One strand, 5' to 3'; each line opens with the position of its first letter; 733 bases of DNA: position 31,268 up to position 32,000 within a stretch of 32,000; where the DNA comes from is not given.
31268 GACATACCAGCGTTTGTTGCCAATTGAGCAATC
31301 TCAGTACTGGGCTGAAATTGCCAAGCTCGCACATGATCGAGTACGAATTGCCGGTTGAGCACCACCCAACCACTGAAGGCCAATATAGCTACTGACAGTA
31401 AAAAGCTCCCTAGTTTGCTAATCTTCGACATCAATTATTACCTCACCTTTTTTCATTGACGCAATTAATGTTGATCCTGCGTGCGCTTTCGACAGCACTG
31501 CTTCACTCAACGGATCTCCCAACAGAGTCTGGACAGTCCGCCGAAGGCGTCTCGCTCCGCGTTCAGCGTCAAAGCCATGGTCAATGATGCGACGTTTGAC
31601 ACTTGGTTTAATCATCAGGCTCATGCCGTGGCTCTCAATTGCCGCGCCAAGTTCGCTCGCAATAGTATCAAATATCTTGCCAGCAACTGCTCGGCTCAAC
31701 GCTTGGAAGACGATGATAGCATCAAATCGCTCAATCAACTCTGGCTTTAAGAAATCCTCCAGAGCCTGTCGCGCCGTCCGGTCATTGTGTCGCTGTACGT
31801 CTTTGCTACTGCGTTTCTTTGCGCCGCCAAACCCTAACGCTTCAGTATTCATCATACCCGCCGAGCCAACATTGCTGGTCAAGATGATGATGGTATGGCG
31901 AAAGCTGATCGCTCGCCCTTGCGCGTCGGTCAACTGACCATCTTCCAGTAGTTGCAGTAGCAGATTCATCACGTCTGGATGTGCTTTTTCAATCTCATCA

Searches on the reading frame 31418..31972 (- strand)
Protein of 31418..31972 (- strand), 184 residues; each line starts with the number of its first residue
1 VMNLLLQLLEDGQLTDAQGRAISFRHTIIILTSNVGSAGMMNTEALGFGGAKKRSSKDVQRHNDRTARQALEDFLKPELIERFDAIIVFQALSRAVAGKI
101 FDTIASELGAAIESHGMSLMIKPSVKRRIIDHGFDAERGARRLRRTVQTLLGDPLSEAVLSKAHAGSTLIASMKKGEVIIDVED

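Call 61: search_protein_families(library=pfam, proteins=[window:31418-31972:-], max_evalue=0.00001)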
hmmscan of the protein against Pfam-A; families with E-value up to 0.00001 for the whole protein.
window:31418-31972:- (184 aa): 2 families
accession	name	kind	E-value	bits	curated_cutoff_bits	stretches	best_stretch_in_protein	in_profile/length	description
PF07724.20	AAA_2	-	4.7e-17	62.9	27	1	2-86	92-166/166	AAA domain (Cdc48 subfamily)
PF10431.15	ClpB_D2-small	-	1.3e-13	51.2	21.9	1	92-164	1-73/81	C-terminal, D2-small domain, of ClpB protein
